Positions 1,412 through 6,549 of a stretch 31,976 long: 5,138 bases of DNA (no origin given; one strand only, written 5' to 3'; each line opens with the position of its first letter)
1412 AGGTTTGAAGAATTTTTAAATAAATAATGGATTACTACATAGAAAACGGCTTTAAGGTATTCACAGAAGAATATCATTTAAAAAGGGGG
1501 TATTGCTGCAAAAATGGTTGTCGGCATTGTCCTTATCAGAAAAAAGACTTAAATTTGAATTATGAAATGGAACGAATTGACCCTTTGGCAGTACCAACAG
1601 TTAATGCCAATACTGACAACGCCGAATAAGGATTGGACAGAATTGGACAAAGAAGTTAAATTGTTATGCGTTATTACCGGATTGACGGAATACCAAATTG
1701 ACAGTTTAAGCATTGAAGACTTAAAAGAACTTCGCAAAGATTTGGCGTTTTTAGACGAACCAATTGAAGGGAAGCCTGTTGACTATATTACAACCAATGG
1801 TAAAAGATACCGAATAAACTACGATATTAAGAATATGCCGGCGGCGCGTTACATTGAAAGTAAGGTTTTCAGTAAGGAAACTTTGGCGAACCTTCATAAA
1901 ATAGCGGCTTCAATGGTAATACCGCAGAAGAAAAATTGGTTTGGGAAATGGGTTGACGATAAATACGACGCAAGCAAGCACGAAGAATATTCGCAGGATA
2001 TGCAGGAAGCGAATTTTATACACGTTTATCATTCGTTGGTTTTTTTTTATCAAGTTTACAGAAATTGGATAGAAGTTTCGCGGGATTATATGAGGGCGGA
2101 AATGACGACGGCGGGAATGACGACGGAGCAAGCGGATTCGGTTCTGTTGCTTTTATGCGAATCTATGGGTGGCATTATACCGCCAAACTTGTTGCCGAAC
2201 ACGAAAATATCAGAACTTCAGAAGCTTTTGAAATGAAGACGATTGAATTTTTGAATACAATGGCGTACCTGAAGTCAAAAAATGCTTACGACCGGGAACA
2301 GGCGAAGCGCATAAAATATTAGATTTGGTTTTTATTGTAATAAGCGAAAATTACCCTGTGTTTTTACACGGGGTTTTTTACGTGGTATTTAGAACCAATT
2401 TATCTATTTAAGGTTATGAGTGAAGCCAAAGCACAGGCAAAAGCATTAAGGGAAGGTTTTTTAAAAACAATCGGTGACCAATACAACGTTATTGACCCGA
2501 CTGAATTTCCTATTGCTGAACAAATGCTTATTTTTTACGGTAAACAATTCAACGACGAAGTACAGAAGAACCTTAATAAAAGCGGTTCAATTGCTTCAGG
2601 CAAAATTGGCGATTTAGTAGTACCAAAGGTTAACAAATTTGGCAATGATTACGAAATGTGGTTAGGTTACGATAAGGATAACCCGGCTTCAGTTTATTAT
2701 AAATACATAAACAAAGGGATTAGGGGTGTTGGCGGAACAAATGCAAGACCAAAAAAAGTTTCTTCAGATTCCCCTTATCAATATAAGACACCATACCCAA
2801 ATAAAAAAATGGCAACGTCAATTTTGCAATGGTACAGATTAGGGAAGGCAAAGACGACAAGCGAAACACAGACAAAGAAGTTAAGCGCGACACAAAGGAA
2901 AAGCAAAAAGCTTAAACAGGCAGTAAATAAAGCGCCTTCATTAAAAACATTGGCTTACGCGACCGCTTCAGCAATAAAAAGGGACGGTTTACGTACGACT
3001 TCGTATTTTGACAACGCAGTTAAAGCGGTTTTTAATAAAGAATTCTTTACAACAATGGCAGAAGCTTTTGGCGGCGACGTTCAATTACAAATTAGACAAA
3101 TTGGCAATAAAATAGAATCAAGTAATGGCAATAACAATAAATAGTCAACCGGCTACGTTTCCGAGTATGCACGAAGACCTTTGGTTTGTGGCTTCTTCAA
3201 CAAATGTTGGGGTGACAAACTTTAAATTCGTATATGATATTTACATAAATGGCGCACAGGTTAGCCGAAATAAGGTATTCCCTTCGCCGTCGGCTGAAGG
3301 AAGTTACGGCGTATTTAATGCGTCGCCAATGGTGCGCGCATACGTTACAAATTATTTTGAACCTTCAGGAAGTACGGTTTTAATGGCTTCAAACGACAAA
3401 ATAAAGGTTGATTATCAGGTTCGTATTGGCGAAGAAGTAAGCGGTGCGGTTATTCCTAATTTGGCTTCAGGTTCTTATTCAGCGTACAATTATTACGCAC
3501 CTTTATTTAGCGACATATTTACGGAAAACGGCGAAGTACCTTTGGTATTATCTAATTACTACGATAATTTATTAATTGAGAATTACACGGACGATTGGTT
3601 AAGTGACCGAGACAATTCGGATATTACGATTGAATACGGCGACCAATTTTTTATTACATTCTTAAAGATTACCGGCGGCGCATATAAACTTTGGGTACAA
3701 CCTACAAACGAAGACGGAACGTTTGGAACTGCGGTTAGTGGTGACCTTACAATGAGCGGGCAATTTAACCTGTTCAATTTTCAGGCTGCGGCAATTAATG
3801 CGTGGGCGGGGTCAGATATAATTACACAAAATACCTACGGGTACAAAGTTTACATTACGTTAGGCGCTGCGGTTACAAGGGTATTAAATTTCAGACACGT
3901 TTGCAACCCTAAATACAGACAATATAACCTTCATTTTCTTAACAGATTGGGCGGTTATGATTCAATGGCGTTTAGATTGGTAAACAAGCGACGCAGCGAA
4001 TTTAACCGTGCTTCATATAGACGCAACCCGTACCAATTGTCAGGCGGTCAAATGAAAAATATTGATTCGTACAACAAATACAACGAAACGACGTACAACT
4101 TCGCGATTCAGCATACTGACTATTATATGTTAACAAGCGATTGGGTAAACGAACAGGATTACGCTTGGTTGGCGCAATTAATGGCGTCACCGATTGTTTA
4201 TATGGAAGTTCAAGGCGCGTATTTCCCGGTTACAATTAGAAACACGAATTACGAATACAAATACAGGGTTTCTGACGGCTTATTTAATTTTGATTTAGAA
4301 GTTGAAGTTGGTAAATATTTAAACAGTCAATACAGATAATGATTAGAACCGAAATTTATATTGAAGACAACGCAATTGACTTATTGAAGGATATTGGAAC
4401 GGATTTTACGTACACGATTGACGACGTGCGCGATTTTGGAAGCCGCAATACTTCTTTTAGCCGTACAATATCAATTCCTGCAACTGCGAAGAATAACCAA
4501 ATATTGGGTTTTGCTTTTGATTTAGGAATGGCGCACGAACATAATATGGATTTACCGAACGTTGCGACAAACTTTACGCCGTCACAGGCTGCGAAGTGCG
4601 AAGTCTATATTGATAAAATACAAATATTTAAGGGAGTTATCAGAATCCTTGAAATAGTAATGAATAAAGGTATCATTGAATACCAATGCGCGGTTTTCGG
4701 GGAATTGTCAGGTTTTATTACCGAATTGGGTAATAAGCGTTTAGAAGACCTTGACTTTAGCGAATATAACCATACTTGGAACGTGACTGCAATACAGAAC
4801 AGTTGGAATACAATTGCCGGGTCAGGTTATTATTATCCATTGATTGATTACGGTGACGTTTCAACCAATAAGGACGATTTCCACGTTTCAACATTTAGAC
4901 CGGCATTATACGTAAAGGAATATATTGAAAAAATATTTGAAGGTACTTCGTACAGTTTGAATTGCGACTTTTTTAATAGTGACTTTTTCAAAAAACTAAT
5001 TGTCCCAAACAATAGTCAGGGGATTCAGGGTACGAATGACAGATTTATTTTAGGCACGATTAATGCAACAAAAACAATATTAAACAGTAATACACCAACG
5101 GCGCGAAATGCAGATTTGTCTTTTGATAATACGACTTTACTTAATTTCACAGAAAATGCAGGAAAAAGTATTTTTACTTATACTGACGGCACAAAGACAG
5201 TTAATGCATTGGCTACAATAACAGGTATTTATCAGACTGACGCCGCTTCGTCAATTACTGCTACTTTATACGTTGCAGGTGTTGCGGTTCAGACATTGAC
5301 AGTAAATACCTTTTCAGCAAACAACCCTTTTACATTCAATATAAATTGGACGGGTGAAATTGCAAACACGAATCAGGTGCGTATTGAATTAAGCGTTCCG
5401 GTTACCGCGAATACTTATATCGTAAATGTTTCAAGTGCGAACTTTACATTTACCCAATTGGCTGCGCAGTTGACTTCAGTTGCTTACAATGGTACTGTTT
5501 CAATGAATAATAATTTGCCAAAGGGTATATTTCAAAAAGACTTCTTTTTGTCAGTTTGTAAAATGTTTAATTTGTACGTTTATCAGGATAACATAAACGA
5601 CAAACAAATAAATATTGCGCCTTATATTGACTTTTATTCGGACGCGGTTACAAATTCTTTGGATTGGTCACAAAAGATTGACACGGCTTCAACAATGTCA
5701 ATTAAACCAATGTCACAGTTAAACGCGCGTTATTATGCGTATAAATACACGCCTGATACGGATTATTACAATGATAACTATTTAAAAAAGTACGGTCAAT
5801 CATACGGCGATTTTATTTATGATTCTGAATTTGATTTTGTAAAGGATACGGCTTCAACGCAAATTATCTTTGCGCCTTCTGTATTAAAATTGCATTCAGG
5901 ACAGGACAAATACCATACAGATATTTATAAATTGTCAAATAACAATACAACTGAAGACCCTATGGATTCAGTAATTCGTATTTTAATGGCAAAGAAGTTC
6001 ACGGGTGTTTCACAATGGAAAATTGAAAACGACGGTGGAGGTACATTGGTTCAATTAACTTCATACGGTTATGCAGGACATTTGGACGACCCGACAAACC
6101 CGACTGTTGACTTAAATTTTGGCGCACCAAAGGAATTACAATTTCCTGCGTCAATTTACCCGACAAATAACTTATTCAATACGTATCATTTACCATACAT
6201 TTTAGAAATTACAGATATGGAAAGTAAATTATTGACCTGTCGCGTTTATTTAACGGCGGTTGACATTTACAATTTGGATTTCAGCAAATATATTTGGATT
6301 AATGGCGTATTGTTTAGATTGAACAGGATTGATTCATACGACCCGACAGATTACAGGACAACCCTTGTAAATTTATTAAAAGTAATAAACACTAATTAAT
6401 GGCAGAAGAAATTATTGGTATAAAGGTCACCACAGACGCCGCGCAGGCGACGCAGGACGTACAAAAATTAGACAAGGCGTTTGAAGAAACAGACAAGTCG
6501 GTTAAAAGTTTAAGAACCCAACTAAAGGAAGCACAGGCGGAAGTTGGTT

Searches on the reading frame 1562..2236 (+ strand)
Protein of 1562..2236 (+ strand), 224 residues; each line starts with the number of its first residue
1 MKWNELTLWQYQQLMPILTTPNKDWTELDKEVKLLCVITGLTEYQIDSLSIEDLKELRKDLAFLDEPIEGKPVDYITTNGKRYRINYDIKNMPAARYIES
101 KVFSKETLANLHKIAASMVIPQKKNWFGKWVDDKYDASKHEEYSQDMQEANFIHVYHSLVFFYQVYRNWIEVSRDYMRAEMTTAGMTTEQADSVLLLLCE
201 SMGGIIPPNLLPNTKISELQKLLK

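Call 10: search_protein_families(library=phrogs, proteins=[window:1562-2236:+], max_evalue=0.001)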
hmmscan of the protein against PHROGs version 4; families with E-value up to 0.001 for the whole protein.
window:1562-2236:+ (224 aa): 0 families

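Call 48: search_protein_families(library=pfam, proteins=[window:1562-2236:+], max_evalue=0.05)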
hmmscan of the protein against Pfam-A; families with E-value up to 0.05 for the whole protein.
window:1562-2236:+ (224 aa): 1 family
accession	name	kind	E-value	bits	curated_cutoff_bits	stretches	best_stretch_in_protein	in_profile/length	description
PF10109.15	Phage_TAC_7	-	0.009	16.5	25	1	29-64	41-77/79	Phage tail assembly chaperone proteins, E, or 41 or 14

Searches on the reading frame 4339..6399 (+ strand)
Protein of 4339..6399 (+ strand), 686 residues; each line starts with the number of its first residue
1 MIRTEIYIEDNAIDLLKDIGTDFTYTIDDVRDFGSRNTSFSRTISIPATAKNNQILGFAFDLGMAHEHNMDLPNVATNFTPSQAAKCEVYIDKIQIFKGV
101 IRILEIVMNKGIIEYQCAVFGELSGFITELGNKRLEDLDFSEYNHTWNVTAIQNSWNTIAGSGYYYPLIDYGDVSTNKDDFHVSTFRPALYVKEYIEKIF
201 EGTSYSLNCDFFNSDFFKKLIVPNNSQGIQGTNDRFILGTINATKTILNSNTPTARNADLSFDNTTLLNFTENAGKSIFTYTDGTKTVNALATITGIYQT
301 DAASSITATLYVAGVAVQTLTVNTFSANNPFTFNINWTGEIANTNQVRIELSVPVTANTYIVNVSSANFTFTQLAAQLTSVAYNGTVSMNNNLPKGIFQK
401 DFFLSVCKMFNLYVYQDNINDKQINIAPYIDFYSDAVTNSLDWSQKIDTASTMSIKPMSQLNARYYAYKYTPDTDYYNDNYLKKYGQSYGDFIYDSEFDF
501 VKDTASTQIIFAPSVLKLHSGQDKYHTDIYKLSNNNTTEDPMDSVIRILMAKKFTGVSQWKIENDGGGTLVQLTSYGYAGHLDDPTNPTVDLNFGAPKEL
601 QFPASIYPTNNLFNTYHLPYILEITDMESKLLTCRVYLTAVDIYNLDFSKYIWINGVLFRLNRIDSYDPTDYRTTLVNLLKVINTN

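Call 10: search_protein_families(library=phrogs, proteins=[window:4339-6399:+], max_evalue=0.001)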
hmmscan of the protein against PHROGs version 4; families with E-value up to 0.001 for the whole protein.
window:4339-6399:+ (686 aa): 0 families

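Call 48: search_protein_families(library=pfam, proteins=[window:4339-6399:+], max_evalue=0.05)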
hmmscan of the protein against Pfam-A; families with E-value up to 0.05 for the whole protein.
window:4339-6399:+ (686 aa): 1 family
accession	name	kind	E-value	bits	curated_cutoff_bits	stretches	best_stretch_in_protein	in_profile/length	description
PF07705.17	CARDB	-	0.025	15.2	22.7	0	301-353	33-83/101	CARDB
